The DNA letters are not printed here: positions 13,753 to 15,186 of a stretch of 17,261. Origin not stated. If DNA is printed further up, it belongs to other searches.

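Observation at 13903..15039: AGAT/StrB1-family amidinotransferase carrying a Sec signal peptide, in a low-G+C single-gene islet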

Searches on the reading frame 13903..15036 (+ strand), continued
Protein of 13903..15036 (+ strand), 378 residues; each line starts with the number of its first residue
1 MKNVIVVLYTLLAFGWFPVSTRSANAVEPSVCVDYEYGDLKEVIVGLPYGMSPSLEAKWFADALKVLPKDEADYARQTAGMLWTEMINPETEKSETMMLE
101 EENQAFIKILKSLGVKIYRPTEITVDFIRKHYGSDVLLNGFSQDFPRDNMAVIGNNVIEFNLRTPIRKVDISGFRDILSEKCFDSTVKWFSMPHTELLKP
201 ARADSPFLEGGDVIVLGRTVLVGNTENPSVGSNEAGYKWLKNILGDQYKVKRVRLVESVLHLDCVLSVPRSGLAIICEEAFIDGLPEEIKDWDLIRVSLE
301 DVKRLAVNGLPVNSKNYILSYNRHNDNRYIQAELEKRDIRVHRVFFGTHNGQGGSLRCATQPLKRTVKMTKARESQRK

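Call 38: fold_search(model_id=the predicted structure, library=pdb)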
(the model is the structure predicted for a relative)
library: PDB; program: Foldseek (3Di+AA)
matches with E <= 10: 303; with E <= 0.001: 126
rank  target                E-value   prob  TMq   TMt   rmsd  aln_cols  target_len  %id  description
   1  5wpi_A                9.6e-23  1.00  0.71  0.74   4.2       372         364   20  The virulence-associated protein HsvA from the fire blight pathogen Erwinia amylovora is a polyamine amidinotransferas (released 2017-11-15)
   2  6u1r_B                3.5e-21  1.00  0.67  0.75   4.0       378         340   23  SxtG an amidinotransferase from the Microseira wollei in Saxitoxin biosynthetic pathway (released 2020-03-18)
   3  6u1r_A                3.5e-21  1.00  0.69  0.72   5.0       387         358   22  SxtG an amidinotransferase from the Microseira wollei in Saxitoxin biosynthetic pathway (released 2020-03-18)
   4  1jdw                  3.4e-20  1.00  0.68  0.71   4.7       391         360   18  CRYSTAL STRUCTURE AND MECHANISM OF L-ARGININE: GLYCINE AMIDINOTRANSFERASE: A MITOCHONDRIAL ENZYME INVOLVED IN CREATINE B (released 1998-01-28)
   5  1bwd_A                4.6e-20  1.00  0.67  0.72   4.5       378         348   21  INOSAMINE-PHOSPHATE AMIDINOTRANSFERASE STRB1 FROM STREPTOMYCES GRISEUS (released 1999-01-13)
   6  2jdx                  1.2e-19  1.00  0.66  0.70   4.9       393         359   18  CRYSTAL STRUCTURE OF HUMAN L-ARGININE:GLYCINE AMIDINOTRANSFERASE, DELETIONMUTANT ATDELTAM302 (released 1999-02-09)
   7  4jdw                  1.8e-19  1.00  0.68  0.71   5.0       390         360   18  CRYSTAL STRUCTURE AND MECHANISM OF L-ARGININE: GLYCINE AMIDINOTRANSFERASE: A MITOCHONDRIAL ENZYME INVOLVED IN CREATINE B (released 1998-01-28)
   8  4e4j_A                3.4e-15  1.00  0.55  0.53   7.9       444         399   16  Crystal structure of arginine deiminase from Mycoplasma penetrans (released 2012-10-31)
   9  1rxx_D                6.1e-14  1.00  0.56  0.53   8.0       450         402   15  Structure of arginine deiminase (released 2004-01-13)
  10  4bof_B                9.9e-14  1.00  0.55  0.51   7.6       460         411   14  Crystal structure of arginine deiminase from group A streptococcus (released 2013-08-21)
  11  4bof_E                1.7e-13  1.00  0.56  0.53   7.6       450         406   15  Crystal structure of arginine deiminase from group A streptococcus (released 2013-08-21)
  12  4bof_A                2.3e-13  1.00  0.54  0.51   7.6       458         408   15  Crystal structure of arginine deiminase from group A streptococcus (released 2013-08-21)
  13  2a9g_C                3.7e-13  1.00  0.55  0.52   8.2       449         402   16  Structure of C406A arginine deiminase in complex with L-arginine (released 2005-08-09)
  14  2a9g_A                5.3e-13  1.00  0.55  0.52   8.0       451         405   15  Structure of C406A arginine deiminase in complex with L-arginine (released 2005-08-09)
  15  1rxx_A                5.7e-13  1.00  0.56  0.52   7.7       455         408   16  Structure of arginine deiminase (released 2004-01-13)
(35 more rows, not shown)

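Call 47: search_protein_families(library=pfam, proteins=[L010:5704-6654:+], max_evalue=10)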
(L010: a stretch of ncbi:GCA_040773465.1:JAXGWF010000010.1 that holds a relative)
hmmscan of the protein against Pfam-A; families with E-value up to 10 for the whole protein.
L010:5704-6654:+ (317 aa): 2 families
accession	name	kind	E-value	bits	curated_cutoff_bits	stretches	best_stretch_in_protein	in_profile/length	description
PF01797.21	Y1_Tnp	-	3.8e-14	53.3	23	1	14-121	7-119/121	Transposase IS200 like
PF08299.17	Bac_DnaA_C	-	8.9e-05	22.9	31.5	1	253-287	32-67/69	Bacterial dnaA protein helix-turn-helix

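Call 59: search_protein_representatives(alignment_id=A1)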
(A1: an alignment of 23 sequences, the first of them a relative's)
Query: 23 sequences, 368 profile positions. Proteins with E-value up to 0.001 (for the whole library): 1209; up to 1e-10: 530; up to 1e-30: 99. The best 150 are listed.
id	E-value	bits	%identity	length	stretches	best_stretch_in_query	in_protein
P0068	8.2e-175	597.4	-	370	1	20-365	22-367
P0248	3.4e-136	470.3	-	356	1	24-366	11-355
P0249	7.0e-115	400.2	-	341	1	28-365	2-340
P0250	1.6e-107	375.9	-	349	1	29-365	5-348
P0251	6.1e-98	344.4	-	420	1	13-365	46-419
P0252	8.9e-87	307.7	-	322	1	88-365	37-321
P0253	1.0e-85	304.2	-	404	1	3-365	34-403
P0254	9.5e-84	297.7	-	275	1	161-361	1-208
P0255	4.2e-79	282.4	-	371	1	29-364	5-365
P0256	1.4e-77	277.4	-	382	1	21-365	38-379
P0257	3.1e-77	276.3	-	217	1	161-366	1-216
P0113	4.7e-76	272.4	-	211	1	221-367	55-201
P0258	1.2e-74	267.7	-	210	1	27-216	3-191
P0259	4.8e-73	262.5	-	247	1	5-239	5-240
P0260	2.2e-72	260.3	-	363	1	16-365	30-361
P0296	5.9e-47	176.6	-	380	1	16-365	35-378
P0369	2.3e-26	108.9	-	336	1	30-364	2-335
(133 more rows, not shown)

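Call 61: search_protein_families(library=ncbifam, alignment_id=A2, max_evalue=0.001)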
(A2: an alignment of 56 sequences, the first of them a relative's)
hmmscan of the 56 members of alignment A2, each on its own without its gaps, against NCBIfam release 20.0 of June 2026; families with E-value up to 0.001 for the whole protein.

A. member 1, P0001 (378 aa): 2 families
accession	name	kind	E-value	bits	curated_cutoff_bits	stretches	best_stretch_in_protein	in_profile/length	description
NF002381.0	PRK01388.1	subfamily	5.2e-06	25.6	414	0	145-267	158-275/405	arginine deiminase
TIGR01078.1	arcA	equivalog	6.6e-05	21.8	489.1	0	144-267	156-275/408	arginine deiminase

B. families by the number of members that match (of 56 scanned): 9 families
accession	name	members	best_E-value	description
NF045660.1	DiMthArgaseDdahStm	48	4.2e-16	dimethylargininase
NF002381.0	PRK01388.1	44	7.7e-18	arginine deiminase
TIGR01078.1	arcA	37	8.3e-15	arginine deiminase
NF045659.1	DiMArgaseDdahMtb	23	4e-11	dimethylargininase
NF045658.1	DiMArgaseDdah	17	1.1e-10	dimethylargininase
NF052232.1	Arg_dihydro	13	6.6e-07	arginine dihydrolase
NF052231.1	bifunc_ArgZ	8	2.3e-06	bifunctional arginine dihydrolase/ornithine cyclodeaminase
TIGR01409.1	TAT_signal_seq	2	4.1e-05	twin-arginine translocation signal domain-containing protein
TIGR02811.1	formate_TAT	1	0.00057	formate dehydrogenase region TAT target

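Call 62: search_protein_families(library=pfam, alignment_id=A2, max_evalue=0.001)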
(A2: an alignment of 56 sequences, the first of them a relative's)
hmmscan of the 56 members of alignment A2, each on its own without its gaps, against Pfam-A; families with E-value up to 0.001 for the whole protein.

A. member 1, P0001 (378 aa): 2 families
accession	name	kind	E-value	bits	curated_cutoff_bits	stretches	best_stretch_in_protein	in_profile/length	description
PF02274.22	ADI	-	1.7e-07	31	22.8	0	145-269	126-249/377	Arginine deiminase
PF19420.4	DDAH_eukar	-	4.3e-07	29.9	23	1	145-363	62-290/291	N,N dimethylarginine dimethylhydrolase, eukaryotic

B. families by the number of members that match (of 56 scanned): 3 families
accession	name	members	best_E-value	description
PF02274.22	ADI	51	2.3e-20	Arginine deiminase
PF19420.4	DDAH_eukar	20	1.5e-16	N,N dimethylarginine dimethylhydrolase, eukaryotic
PF10518.14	TAT_signal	2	8.3e-05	TAT (twin-arginine translocation) pathway signal sequence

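Call 63: search_solved_structures(query=A2, max_evalue=0.01, show_alignments=0)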
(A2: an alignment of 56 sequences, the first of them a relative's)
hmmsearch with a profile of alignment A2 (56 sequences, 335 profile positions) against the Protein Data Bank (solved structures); distinct sequences matched with E-value up to 0.01: 35.
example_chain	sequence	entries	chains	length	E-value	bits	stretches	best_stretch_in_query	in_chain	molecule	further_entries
5wpi_A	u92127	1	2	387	7e-66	225.9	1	10-333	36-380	HsvA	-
6u1r_A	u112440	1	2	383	1.6e-57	198.4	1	11-333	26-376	SxtG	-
2jdx_A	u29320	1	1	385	7.8e-57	196.1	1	12-333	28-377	PROTEIN (L-ARGININE:GLYCINE AMIDINOTRANSFERASE)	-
1jdx_A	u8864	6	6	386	8.2e-57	196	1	12-333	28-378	PROTEIN (L-ARGININE:GLYCINE AMIDINOTRANSFERASE)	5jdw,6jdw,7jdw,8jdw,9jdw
1jdw_A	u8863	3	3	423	1.1e-56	195.6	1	12-333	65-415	L-ARGININE:GLYCINE AMIDINOTRANSFERASE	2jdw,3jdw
1bwd_A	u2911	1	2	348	6.5e-55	189.8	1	13-333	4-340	PROTEIN (INOSAMINE-PHOSPHATE AMIDINOTRANSFERASE)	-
4jdw_A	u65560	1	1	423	7.6e-55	189.6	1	12-333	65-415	L-ARGININE:GLYCINE AMIDINOTRANSFERASE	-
4e4j_A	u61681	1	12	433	5.1e-21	78.4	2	114-251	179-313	Arginine deiminase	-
1rxx_A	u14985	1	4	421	1.3e-18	70.5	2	115-261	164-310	Arginine deiminase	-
3rhy_A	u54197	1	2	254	2.6e-17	66.2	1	82-327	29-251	N(G),N(G)-dimethylarginine dimethylaminohydrolase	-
2aci_A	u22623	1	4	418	3.6e-17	65.7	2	173-261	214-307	Arginine deiminase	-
2abr_A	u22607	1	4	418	4.5e-17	65.4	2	115-261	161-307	Arginine deiminase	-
2a9g_A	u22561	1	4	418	1.2e-16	64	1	115-261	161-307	Arginine deiminase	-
4bof_A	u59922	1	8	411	1.7e-16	63.5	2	112-249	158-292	ARGININE DEIMINASE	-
1h70_A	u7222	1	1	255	5.4e-16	61.8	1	82-323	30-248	NG, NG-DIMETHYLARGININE DIMETHYLAMINOHYDROLASE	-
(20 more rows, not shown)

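Call 68: search_protein_families(library=pfam, alignment_id=A3, max_evalue=0.00001)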
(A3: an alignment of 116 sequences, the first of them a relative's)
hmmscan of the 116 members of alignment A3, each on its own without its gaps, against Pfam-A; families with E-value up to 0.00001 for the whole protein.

A. member 1, L002:5292-7856:+ (855 aa): 6 families
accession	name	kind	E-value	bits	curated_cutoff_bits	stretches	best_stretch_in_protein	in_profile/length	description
PF13361.12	UvrD_C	-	5.7e-110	368.5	25.6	1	295-831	1-349/350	UvrD-like helicase C-terminal domain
PF00580.27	UvrD-helicase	-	4e-59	201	23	1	7-287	2-268/271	UvrD/REP helicase N-terminal domain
PF00929.31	RNase_T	-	1.6e-26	94.2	24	1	496-652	1-163/164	Exonuclease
PF13245.12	AAA_19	-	6.3e-19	68.9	25.1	1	11-273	2-132/134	AAA domain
PF13538.12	UvrD_C_2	-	5.8e-12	45.7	27.4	1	772-827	4-51/52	UvrD-like helicase C-terminal domain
PF01443.25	Viral_helicase1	-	5.5e-06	26.8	21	0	740-826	154-225/228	Viral superfamily 1 RNA helicase core domain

B. families by the number of members that match (of 116 scanned): 135 families (the first 25 are shown)
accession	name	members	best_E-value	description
PF00072.30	Response_reg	7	1.2e-45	Response regulator receiver domain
PF02518.31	HATPase_c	5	2.7e-30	Histidine kinase-, DNA gyrase B-, and HSP90-like ATPase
PF00512.31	HisKA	5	1.9e-23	His Kinase A (phospho-acceptor) domain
PF00989.32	PAS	4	4.5e-35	PAS fold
PF00501.34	AMP-binding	3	4.8e-87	AMP-binding enzyme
PF08448.16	PAS_4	3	2.4e-44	PAS fold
PF08447.18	PAS_3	3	5.2e-42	PAS fold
PF13426.13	PAS_9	3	7.8e-42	PAS domain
PF13188.13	PAS_8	3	7.8e-25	PAS domain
PF00437.27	T2SSE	2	1.6e-132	Type II/IV secretion system protein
PF00133.28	tRNA-synt_1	2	8.4e-102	tRNA synthetases class I (I, L, M and V)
PF08264.19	Anticodon_1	2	2.3e-33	Anticodon-binding domain of tRNA ligase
PF08240.17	ADH_N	2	3.5e-23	Alcohol dehydrogenase GroES-like domain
PF00107.32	ADH_zinc_N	2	5.6e-15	Zinc-binding dehydrogenase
PF09334.17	tRNA-synt_1g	2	1.4e-14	tRNA synthetases class I (M)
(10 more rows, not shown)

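Call 78: search_protein_families(library=pfam, proteins=[L014:5027-5800:+, L014:7305-7787:+, L018:2588-3019:+, L023:3453-5183:+, L016:5361-5759:-, L019:4074-5774:-, L007:6255-6839:+, L020:4479-5897:+, L015:5551-5946:+], max_evalue=0.01)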
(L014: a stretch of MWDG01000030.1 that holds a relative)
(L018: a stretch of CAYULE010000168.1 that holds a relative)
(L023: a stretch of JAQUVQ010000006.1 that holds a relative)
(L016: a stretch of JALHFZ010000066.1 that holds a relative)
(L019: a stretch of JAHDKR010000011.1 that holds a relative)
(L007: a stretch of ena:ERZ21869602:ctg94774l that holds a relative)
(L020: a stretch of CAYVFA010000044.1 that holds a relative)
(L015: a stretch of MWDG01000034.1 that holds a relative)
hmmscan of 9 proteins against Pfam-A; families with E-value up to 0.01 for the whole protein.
L014:5027-5800:+ (258 aa): 1 family
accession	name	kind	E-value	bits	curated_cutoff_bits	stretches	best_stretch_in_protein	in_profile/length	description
PF02596.20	DUF169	-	1.6e-35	123.3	27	1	31-235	12-209/209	Uncharacterised ArCR, COG2043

L014:7305-7787:+ (161 aa): 5 families
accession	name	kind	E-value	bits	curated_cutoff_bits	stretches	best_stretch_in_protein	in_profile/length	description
PF13508.13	Acetyltransf_7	-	1.3e-12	48.3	27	1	40-122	2-83/84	Acetyltransferase (GNAT) domain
PF00583.31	Acetyltransf_1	-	1.7e-12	48.1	20.7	1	39-121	31-116/116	Acetyltransferase (GNAT) family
PF13673.13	Acetyltransf_10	-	2.3e-07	31.3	23.6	1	39-125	29-111/128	Acetyltransferase (GNAT) domain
PF13420.13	Acetyltransf_4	-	0.0028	18.2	24.3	1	71-132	81-145/155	Acetyltransferase (GNAT) domain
PF23209.2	IDM1_C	-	0.009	16.5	33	0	39-104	31-96/140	Increased DNA methylation 1, C-terminal domain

L018:2588-3019:+ (144 aa): 1 family
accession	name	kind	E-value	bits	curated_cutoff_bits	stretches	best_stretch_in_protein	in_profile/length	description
PF14604.12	SH3_9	-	0.0082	16.4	30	0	42-81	13-43/49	Variant SH3 domain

L023:3453-5183:+ (577 aa): 6 families
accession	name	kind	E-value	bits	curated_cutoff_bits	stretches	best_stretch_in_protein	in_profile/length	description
PF13624.11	SurA_N_3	-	4.2e-42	144.2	27.2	1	46-206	1-161/162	SurA-like N-terminal domain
PF13623.11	SurA_N_2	-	5.4e-28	98.1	28.5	1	47-183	1-145/145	SurA-like N-terminal domain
PF13145.12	Rotamase_2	-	1.9e-12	48.5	27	1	289-426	1-120/121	PPIC-type PPIASE domain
PF13616.12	Rotamase_3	-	7.1e-05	23.8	22.5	0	435-465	29-59/116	PPIC-type PPIASE domain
PF00639.27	Rotamase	-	0.00065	21.1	21.7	0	327-413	10-97/97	PPIC-type PPIASE domain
PF09312.16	SurA_N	-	0.00077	20.1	30.8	1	86-164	5-78/118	SurA N-terminal domain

L016:5361-5759:- (133 aa): 2 families
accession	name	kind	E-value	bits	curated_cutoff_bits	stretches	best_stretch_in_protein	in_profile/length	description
PF06196.17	DUF997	-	1.3e-24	86.3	26.3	1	43-116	2-75/77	Protein of unknown function (DUF997)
PF17090.10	Ytca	-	0.01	16.8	28.8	0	82-114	11-42/62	YtcA family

L019:4074-5774:- (567 aa): 2 families
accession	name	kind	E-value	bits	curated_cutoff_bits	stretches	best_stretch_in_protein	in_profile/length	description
PF00817.25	IMS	-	1e-36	126.5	23.2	1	156-300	1-147/148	impB/mucB/samB family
PF11799.13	IMS_C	-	6.9e-20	71.9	20.7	1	394-507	2-109/109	impB/mucB/samB family C-terminal domain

L007:6255-6839:+ (195 aa): 1 family
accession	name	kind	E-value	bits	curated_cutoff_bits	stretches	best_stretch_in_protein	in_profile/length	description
PF00857.26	Isochorismatase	-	4.5e-35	121.7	27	1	16-188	2-174/175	Isochorismatase domain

L020:4479-5897:+ (473 aa): 4 families
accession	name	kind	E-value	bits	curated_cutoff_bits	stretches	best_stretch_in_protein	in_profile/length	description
PF05013.17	FGase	-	1.2e-16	62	28.9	1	41-221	2-187/219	N-formylglutamate amidohydrolase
PF03412.21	Peptidase_C39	-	1.1e-13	51.6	22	1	305-443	6-123/133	Peptidase C39 family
PF13529.12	Peptidase_C39_2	-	5.2e-12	47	24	1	309-425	13-143/143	Peptidase_C39 like family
PF12385.14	Peptidase_C70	-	0.00016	22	19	1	315-429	23-128/141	Papain-like cysteine protease AvrRpt2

L015:5551-5946:+ (132 aa): 2 families
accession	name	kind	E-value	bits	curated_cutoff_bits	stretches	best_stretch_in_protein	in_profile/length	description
PF01850.27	PIN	-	2.8e-16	60.7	23.6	1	6-125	2-118/120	PIN domain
PF16289.11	PIN_12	-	0.0014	19.5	32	1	5-73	1-76/172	PIN domain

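Call 88: search_protein_families(library=padloc, proteins=[window:13903-15036:+], max_evalue=0.01)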
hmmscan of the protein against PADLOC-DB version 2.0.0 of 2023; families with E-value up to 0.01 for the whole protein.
window:13903-15036:+ (378 aa): 0 families

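Call 93: find_homologous_proteins(query=P0296, max_evalue=1e-20)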
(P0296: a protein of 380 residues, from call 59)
Query P0296 (380 aa): 59 proteins with E <= 1e-20 among 3050 candidates.
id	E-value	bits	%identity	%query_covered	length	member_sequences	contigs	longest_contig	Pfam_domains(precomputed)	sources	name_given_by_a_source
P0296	5.6e-259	876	100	100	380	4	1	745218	PF19420.6,PF02274.23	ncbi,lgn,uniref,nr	ncbi:NG,NG-dimethylarginine dimethylaminohydrolase 1 [Vibrio maritimus]|uniref:NG,NG-dimethylarginin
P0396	1.1e-146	507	59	100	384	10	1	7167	PF19420.6,PF02274.23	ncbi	-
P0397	3.0e-139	482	55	100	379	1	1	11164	PF19420.6,PF02274.23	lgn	-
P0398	1.3e-132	460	53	100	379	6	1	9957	PF19420.6,PF02274.23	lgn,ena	-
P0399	1.3e-121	424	51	100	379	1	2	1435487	PF19420.6,PF02274.23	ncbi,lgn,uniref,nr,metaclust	ncbi:hypothetical protein A3K86_02485 [Photobacterium jeanii]|uniref:Amidinotransferase n=1 Tax=Phot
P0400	2.6e-106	374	50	87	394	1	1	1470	PF19420.6,PF02274.23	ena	-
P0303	2.3e-103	364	49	87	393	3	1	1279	PF19420.6,PF02274.23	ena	-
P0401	5.3e-103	363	46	98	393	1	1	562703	PF19420.6,PF02274.23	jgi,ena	-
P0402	2.8e-102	361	49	87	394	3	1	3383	PF19420.6,PF02274.23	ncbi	-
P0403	1.2e-101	358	49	87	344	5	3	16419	PF19420.6,PF02274.23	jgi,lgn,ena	-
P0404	3.8e-101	357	49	87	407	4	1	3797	PF19420.6,PF02274.23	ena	-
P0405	3.3e-98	347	45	93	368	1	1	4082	PF19420.6,PF02274.23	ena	-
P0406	6.2e-98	346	44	98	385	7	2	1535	PF19420.6,PF02274.23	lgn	-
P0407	6.5e-98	346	47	86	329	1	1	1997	PF19420.6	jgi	-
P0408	1.2e-97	345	47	87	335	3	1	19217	PF19420.6,PF02274.23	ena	-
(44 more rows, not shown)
